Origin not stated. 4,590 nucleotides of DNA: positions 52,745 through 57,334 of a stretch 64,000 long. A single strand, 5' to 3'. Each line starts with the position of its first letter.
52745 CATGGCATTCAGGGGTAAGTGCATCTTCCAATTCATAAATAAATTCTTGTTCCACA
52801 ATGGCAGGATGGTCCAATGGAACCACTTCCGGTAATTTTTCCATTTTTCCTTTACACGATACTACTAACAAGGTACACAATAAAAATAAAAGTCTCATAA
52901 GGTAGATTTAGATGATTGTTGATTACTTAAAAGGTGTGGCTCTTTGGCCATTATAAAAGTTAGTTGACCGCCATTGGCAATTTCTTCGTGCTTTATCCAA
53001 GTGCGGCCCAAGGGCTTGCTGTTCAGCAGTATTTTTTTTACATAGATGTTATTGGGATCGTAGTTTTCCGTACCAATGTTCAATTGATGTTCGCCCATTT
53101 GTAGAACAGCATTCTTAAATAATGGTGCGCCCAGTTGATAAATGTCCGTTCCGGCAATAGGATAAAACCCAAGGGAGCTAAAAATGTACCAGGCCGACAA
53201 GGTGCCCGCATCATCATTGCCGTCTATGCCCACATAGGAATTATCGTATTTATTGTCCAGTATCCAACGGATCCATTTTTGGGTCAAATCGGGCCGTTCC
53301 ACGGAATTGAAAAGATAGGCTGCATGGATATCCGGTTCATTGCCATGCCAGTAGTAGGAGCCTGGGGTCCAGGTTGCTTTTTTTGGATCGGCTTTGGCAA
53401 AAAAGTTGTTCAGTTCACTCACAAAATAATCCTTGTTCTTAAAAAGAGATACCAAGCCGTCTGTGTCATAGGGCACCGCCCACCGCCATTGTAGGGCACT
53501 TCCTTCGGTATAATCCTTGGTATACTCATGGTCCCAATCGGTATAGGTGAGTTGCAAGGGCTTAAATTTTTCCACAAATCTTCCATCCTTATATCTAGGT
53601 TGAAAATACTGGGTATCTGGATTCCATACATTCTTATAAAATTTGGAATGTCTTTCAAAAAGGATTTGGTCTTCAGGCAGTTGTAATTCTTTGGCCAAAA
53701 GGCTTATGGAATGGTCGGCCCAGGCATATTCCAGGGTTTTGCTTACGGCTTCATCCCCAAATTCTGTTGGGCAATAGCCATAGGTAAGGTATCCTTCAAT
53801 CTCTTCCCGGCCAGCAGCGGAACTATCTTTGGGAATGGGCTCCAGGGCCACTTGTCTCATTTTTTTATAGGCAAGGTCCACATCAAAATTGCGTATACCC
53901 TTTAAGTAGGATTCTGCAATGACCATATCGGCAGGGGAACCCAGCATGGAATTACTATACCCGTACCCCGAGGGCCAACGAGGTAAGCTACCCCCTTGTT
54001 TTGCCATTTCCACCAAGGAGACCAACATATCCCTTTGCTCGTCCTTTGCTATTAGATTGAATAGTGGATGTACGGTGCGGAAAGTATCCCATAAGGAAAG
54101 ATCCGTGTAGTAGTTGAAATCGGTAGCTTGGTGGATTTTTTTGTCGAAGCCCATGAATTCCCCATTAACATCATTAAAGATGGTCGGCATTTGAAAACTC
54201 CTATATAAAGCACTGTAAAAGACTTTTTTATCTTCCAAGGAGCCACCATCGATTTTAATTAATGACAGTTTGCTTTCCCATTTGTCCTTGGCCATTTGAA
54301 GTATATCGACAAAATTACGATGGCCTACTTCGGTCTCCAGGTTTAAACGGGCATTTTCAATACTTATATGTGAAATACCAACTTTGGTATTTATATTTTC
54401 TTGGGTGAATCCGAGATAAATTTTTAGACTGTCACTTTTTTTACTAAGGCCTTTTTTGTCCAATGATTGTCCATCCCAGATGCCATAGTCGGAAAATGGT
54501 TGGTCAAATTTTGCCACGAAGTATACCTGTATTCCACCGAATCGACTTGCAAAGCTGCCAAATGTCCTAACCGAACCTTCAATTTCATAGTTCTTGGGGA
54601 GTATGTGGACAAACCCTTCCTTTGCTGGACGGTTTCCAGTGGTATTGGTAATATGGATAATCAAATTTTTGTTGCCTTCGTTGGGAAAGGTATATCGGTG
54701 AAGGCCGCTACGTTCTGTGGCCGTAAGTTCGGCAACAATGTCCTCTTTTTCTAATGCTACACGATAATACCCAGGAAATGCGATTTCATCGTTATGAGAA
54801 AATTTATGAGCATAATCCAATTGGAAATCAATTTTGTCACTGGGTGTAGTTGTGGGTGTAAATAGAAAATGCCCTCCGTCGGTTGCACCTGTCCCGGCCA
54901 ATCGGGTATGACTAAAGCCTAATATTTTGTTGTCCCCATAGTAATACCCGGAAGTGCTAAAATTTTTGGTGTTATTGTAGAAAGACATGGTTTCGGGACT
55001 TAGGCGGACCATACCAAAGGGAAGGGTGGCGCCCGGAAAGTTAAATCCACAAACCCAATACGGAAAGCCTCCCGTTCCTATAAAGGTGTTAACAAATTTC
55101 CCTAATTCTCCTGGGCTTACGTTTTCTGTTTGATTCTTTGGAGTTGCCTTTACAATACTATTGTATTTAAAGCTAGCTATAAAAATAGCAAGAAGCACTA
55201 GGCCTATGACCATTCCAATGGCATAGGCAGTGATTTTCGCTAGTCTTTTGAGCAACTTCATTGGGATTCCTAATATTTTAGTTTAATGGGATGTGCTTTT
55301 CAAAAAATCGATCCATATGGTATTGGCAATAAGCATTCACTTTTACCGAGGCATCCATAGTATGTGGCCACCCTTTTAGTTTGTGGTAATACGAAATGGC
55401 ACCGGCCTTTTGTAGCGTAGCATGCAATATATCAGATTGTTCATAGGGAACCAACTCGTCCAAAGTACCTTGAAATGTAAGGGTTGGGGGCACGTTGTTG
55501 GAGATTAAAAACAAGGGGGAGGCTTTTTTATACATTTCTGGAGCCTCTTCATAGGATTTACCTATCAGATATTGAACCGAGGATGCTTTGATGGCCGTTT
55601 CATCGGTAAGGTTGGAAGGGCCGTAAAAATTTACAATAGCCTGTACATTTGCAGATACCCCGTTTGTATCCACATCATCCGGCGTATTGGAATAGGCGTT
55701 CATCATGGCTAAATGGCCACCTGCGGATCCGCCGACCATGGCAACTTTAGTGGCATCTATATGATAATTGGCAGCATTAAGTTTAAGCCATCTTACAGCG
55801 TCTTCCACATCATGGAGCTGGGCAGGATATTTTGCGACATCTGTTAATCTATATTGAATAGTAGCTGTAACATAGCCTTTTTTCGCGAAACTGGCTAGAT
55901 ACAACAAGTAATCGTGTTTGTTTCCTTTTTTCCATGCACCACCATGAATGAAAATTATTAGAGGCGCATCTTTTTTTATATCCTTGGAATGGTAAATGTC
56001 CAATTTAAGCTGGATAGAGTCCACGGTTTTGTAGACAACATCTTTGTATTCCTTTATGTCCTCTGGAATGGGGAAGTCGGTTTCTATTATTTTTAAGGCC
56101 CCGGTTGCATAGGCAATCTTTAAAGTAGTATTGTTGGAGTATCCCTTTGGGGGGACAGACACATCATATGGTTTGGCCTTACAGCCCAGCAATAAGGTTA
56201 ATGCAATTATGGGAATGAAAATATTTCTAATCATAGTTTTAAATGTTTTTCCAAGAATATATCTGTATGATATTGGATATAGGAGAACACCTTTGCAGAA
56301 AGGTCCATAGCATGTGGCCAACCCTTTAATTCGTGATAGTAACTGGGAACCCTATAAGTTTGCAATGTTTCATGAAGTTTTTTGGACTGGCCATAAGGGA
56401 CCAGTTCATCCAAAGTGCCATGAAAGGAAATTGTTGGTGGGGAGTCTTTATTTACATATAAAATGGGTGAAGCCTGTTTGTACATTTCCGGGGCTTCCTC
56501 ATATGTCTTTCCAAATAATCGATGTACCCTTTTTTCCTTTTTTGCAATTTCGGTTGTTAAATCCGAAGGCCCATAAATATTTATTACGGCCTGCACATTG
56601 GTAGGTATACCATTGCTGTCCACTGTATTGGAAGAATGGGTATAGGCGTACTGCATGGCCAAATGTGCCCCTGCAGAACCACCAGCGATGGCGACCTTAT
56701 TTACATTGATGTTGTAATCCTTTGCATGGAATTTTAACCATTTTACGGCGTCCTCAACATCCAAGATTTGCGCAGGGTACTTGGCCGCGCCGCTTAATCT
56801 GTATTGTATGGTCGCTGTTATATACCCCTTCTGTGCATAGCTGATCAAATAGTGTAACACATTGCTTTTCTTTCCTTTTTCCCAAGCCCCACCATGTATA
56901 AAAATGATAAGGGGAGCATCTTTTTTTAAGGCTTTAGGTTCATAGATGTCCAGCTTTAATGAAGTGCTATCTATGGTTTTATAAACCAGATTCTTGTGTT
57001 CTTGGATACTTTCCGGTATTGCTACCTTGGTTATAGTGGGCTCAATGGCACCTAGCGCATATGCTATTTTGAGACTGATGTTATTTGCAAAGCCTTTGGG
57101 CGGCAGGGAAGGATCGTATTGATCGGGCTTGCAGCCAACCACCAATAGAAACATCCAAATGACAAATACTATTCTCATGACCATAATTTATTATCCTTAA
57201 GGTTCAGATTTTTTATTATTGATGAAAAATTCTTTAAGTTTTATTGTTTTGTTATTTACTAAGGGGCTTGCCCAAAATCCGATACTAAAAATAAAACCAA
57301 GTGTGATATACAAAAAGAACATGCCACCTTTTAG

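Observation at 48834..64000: Large membrane-anchored hydrolase cluster (three ceramidase-fold proteins, PqaA, GH92, esterases, deacetylase): candidate glycolipid-catabolism system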

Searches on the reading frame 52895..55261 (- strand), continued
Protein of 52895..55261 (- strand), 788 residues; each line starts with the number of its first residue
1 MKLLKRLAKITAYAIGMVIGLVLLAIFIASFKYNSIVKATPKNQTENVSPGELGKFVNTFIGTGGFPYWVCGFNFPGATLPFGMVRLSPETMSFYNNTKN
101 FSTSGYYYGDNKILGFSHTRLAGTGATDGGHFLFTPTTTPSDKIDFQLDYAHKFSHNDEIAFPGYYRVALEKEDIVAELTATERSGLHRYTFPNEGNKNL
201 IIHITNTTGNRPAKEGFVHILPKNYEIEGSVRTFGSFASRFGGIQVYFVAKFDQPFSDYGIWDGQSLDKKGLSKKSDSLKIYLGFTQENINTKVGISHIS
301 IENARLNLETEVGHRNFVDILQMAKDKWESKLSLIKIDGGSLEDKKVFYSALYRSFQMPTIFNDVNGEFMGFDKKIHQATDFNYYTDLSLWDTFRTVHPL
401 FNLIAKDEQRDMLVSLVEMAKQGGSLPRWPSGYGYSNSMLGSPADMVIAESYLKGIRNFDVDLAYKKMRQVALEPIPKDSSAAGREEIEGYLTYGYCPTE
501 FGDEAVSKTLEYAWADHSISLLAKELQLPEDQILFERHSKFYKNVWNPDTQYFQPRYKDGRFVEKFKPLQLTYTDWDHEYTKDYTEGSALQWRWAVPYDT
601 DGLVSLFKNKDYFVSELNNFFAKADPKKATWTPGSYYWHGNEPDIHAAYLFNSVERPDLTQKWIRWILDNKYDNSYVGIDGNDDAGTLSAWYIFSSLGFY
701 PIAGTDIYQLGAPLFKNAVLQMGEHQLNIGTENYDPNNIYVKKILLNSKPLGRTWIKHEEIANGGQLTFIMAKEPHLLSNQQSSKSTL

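Call 74: find_encoding_contigs(protein=P0258, flank=10000, max_places=1)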
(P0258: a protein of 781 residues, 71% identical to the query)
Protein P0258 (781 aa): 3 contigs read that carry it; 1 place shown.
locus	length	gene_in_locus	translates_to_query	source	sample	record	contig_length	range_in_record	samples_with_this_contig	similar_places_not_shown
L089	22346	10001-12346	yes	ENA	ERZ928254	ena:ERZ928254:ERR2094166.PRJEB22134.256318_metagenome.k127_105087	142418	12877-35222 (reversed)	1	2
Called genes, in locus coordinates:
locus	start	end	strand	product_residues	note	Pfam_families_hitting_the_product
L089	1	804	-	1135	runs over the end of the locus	PF13715:CarbopepD_reg_2, PF07715:Plug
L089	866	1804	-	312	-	PF00801:PKD, PF18911:PKD_4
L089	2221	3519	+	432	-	PF04734:Ceramidase_alk (faint)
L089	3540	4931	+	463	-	PF10142:PhoPQ_related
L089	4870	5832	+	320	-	PF05448:AXE1, PF01738:DLH (weak), PF20434:BD-FAE (faint), PF00561:Abhydrolase_1 (weak), PF12146:Hydrolase_4 (weak)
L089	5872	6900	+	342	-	PF04794:YdjC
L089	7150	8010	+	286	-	PF13593:SBF_like, PF01758:SBF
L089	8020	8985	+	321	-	PF00135:COesterase, PF20434:BD-FAE, PF07859:Abhydrolase_3, PF00326:Peptidase_S9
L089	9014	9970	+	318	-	PF00135:COesterase, PF02129:Peptidase_S15 (faint), PF20434:BD-FAE, PF07859:Abhydrolase_3, PF00326:Peptidase_S9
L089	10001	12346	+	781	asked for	PF17678:Glyco_hydro_92N, PF07971:Glyco_hydro_92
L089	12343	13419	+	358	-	PF13859:BNR_3, PF13088:BNR_2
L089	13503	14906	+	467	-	PF04734:Ceramidase_alk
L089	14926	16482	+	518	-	PF04734:Ceramidase_alk (weak)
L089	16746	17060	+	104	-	-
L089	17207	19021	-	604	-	PF00501:AMP-binding, PF23562:AMP-binding_C_3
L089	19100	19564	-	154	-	PF01575:MaoC_dehydratas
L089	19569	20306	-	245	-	PF00106:adh_short, PF01370:Epimerase (weak), PF08659:KR, PF13561:adh_short_C2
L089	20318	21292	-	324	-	PF08240:ADH_N, PF00107:ADH_zinc_N, PF13602:ADH_zinc_N_2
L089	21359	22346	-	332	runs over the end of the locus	PF16884:ADH_N_2, PF00107:ADH_zinc_N, PF13602:ADH_zinc_N_2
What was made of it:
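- The full 12-gene layout recurs in L089 (call 74).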

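Call 75: search_protein_families(library=pfam, proteins=[L084:2128-9873:+, L084:12381-13664:-, L086:21124-22215:-, L087:5276-7432:-, L087:7491-9809:-, L088:1087-3438:+], max_evalue=0.001)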
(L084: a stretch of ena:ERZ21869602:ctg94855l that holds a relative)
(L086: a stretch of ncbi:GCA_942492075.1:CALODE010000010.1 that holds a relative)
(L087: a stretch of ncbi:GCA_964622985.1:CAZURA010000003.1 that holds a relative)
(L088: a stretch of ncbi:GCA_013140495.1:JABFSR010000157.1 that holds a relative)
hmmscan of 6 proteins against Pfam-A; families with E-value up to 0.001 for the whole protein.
L084:2128-9873:+ (2581 aa): 15 families
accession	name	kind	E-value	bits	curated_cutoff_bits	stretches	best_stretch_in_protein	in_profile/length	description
PF01055.32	Glyco_hydro_31_2nd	-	1.9e-51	175.8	23.5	1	994-1316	2-327/328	Glycosyl hydrolases family 31 TIM-barrel domain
PF13517.12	FG-GAP_3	-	1.5e-34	118.8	26.9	5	1804-1865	1-60/61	FG-GAP-like repeat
PF18911.6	PKD_4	-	1.5e-31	108.7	27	2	1526-1598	3-76/85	PKD domain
PF00801.26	PKD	-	1.4e-22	79.9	23.5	2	1532-1598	3-73/80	PKD domain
PF21365.3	Glyco_hydro_31_3rd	-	2.7e-13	50.6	24.4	1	1337-1402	24-87/87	Glycosyl hydrolase family 31 C-terminal domain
PF16586.11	DUF5060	-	8.6e-12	45.6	27.2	1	31-100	2-69/70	Domain of unknown function (DUF5060)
PF13472.12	Lipase_GDSL_2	-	2.6e-10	41.5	32.9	1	720-834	58-176/178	GDSL-like Lipase/Acylhydrolase family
PF16656.11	Pur_ac_phosph_N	-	5.4e-09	36.9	30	1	523-610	1-93/93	Purple acid Phosphatase, N-terminal domain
PF13860.13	FlgD_ig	-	1.7e-08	34.8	27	1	2507-2566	13-73/79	FlgD Ig-like domain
PF01839.29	FG-GAP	-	3.3e-08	33.7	22.1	0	1746-1764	4-22/37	FG-GAP repeat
PF00657.28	Lipase_GDSL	-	3.8e-06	27.6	23.6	1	679-840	41-207/208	GDSL-like Lipase/Acylhydrolase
PF07593.17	UnbV_ASPIC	-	7.5e-06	26.2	23.4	1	2011-2083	1-67/68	ASPIC and UnbV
PF00041.27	fn3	-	7.7e-06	26.5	25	1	522-603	2-78/84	Fibronectin type III domain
PF18962.6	Por_Secre_tail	-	0.00016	22.3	27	0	2498-2578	2-74/75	Secretion system C-terminal sorting domain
PF16820.11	PKD_3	-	0.0002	21.6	26.3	0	1555-1590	32-66/68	PKD-like domain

L084:12381-13664:- (427 aa): 0 families

L086:21124-22215:- (363 aa): 1 family
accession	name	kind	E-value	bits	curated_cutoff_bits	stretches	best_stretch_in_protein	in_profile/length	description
PF04734.18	Ceramidase_alk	-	0.00024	20.3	32.1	0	41-102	85-148/509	Neutral/alkaline non-lysosomal ceramidase, N-terminal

L087:5276-7432:- (718 aa): 0 families

L087:7491-9809:- (772 aa): 0 families

L088:1087-3438:+ (783 aa): 1 family
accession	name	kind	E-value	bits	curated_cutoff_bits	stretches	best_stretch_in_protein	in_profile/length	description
PF02838.20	Glyco_hydro_20b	-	0.00034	21.8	26.1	1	13-133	15-109/124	Glycosyl hydrolase family 20, domain 2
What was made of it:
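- Tried and rejected: It has only the fn3-like PAP N-domain and no phosphatase domain, so it links only GDSL esterase, GH31, PKD and FG-GAP (call 75).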

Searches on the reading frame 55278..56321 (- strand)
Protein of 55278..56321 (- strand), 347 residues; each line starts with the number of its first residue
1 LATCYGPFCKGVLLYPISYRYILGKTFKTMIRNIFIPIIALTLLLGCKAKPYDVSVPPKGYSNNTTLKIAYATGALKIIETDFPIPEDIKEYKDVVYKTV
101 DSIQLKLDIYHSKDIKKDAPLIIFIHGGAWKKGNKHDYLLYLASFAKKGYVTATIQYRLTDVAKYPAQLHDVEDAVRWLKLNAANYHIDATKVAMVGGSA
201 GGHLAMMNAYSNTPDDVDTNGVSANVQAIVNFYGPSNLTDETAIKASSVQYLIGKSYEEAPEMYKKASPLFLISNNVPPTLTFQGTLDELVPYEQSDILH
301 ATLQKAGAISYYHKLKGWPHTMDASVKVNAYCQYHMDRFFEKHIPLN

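Call 4: search_protein_families(library=pfam, proteins=[window:55278-56321:-], max_evalue=0.01)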
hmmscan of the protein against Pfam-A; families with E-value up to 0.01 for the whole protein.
window:55278-56321:- (347 aa): 6 families
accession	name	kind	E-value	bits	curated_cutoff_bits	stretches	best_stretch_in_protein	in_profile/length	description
PF20434.5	BD-FAE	-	1.2e-60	205.1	26.8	1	107-303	1-215/215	BD-FAE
PF07859.19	Abhydrolase_3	-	3.2e-19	70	25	1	122-321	1-207/210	alpha/beta hydrolase fold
PF00326.27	Peptidase_S9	-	1.1e-14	54.9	22.6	1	145-344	10-210/213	Prolyl oligopeptidase family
PF00135.34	COesterase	-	9.9e-10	38.4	27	1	105-249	86-241/515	Carboxylesterase family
PF05448.18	AXE1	-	7e-05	22.2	21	0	77-158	43-118/321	Acetyl xylan esterase (AXE1)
PF12697.13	Abhydrolase_6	-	0.00087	20.5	26.3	1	122-216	1-85/217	Alpha/beta hydrolase family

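Call 6: search_protein_families(library=ncbifam, proteins=[window:55278-56321:-], max_evalue=0.001)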
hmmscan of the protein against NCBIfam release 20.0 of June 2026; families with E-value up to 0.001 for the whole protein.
window:55278-56321:- (347 aa): 15 families
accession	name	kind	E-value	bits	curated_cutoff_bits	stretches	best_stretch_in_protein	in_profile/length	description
NF052354.1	EstLipQMycob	equivalog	2e-33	115.6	700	1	105-326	149-380/418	esterase LipQ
NF058653.1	LipP1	equivalog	1.2e-19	70.2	350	1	86-229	40-178/300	LipP1 family hormone-sensitive lipase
NF033149.0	CHL_hydrolase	equivalog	2.4e-16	59.5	500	1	104-209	60-166/310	chloramphenicol hydrolase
NF007547.0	PRK10162.1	equivalog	6.9e-16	58.1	389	1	107-320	74-292/321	acetyl esterase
NF052620.1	AryltfaseLP1002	equivalog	7.3e-15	55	300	1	113-331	26-242/265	lp_1002 family arylesterase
NF041902.1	pecacetest_PaeX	equivalog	1.2e-10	40.9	550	1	143-304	99-265/318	pectin acetylesterase PaeX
NF058665.1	HaHSL_fam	equivalog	1.7e-10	40.7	320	1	106-231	50-164/260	hormone-sensitive lipase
NF058650.1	GCSAG_HSLs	subfamily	1.6e-09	37.8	410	1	118-344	84-313/314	GCSAG motif subfamily hormone-sensitive lipase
NF058649.1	GTSAG_HSLs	subfamily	9.9e-09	35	380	1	108-343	78-311/312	GTSAG motif subfamily hormone-sensitive lipase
NF042968.1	AcxylEst_AxeA1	equivalog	2.9e-08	32.5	700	1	133-295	63-216/459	acetylxylan esterase AxeA1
NF058651.1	GESAG_HSLs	subfamily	1.3e-07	31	430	1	113-206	62-151/296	GESAG motif subfamily hormone-sensitive lipase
NF050058.1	e_dPHAscl_type1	hypoth_equivalog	6.2e-06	25.9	150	1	174-303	90-204/276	extracellular catalytic domain type 1 short-chain-length polyhydroxyalkanoate depolymerase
NF041556.1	tannase_B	equivalog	8.9e-05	21.9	300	1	162-212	126-177/463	subtype B tannase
NF047920.1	lactonase_UilS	equivalog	0.00047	19.9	400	1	104-211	10-118/285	UilS family quorum-quenching N-acyl-homoserine lactonase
NF045948.1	ProImpepThrmp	equivalog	0.00057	19.4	500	0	97-209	6-113/291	proline iminopeptidase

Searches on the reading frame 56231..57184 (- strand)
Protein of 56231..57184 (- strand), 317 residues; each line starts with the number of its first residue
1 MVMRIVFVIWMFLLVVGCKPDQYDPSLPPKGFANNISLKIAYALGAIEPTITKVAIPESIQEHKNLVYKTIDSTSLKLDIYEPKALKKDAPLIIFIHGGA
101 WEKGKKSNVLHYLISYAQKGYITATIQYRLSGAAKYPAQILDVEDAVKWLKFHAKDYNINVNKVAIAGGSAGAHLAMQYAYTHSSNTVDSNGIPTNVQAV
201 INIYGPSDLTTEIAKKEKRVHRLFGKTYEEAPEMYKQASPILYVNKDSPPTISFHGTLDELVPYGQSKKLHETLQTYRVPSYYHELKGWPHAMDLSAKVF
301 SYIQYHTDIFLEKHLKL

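Call 4: search_protein_families(library=pfam, proteins=[window:56231-57184:-], max_evalue=0.01)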
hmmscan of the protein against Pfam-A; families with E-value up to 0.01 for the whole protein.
window:56231-57184:- (317 aa): 12 families
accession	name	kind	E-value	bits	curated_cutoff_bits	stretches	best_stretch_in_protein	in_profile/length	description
PF20434.5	BD-FAE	-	2.6e-60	204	26.8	1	78-274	1-215/215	BD-FAE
PF07859.19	Abhydrolase_3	-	4.2e-19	69.6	25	1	93-293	1-208/210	alpha/beta hydrolase fold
PF00326.27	Peptidase_S9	-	2.5e-12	47.2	22.6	1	117-295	11-191/213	Prolyl oligopeptidase family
PF00135.34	COesterase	-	6.5e-12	45.6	27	1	72-188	82-209/515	Carboxylesterase family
PF07224.18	Chlorophyllase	-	0.0001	21.7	26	1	76-188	29-142/301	Chlorophyllase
PF12146.15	Hydrolase_4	-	0.0003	20.6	27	0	92-185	6-99/239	Serine aminopeptidase, S33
PF02230.22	Abhydrolase_2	-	0.00037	20.8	23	0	250-294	158-202/217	Phospholipase/Carboxylesterase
PF02129.25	Peptidase_S15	-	0.00063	20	23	1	72-184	1-117/262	X-Pro dipeptidyl-peptidase (S15 family)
PF00561.26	Abhydrolase_1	-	0.0012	19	25.8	0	91-205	1-102/245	alpha/beta hydrolase fold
PF05448.18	AXE1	-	0.0017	17.6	21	1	47-131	40-120/321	Acetyl xylan esterase (AXE1)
PF01738.24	DLH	-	0.0022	18.1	21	0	143-292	81-187/217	Dienelactone hydrolase family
PF03959.19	FSH1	-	0.0036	17.4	21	1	141-276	83-188/211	Serine hydrolase (FSH1)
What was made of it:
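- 56231..57184 (-): Est2: BD-FAE esterase lipoprotein with HGG and GGSAG motifs. Pfam 204 bits (call 4).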

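Call 40: search_solved_structures(query=window:56231-57184:-, max_evalue=1e-10)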
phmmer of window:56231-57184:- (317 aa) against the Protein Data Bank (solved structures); distinct sequences matched with E-value up to 1e-10: 21.
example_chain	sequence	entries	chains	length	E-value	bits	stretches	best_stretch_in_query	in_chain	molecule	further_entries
6nkf_A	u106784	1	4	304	8.8e-32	113.7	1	80-297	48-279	Lip_vut4, C3L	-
6xyc_A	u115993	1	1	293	1.6e-22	83.3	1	66-316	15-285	Acetyl xylan esterase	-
6tkx_A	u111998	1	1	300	1.7e-22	83.2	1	66-316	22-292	Carbohydrate esterase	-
6mly_A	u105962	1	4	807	5.8e-21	78.2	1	74-276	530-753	Bifunctional GH43-CE protein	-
7bfn_A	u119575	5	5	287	1.6e-19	73.5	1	63-270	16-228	Esterase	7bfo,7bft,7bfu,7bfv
5ao9_A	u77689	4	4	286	1.6e-19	73.5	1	63-270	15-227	ESTERASE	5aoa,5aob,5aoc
7bfr_A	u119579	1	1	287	6.3e-19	71.5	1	63-270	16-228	Esterase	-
4q3k_A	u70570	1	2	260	4.4e-15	58.9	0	87-180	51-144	MGS-M1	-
4wy5_A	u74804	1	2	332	5.9e-15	58.5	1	36-180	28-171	Esterase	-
4zrs_A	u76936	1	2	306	5.6e-14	55.3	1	76-194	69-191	Esterase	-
2hm7_A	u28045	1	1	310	7e-13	51.7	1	72-177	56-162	Carboxylesterase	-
9ju4_A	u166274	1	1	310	9.6e-13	51.2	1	72-177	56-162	Alpha/beta hydrolase fold-3 domain protein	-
1qz3_A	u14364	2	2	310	9.6e-13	51.2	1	72-177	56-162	CARBOXYLESTERASE EST2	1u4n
1evq_A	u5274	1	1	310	9.6e-13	51.2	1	72-177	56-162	SERINE HYDROLASE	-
7wol_A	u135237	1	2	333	2.2e-11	46.8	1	56-180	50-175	Lipase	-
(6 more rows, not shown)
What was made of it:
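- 56231..57184 (-): Best solved relative is 6nkf Lip_vut4 (call 40).
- The esterases are equally close to acetyl-xylan esterases (call 40), so a non-lipid acetylated phosphoglycan would fit.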
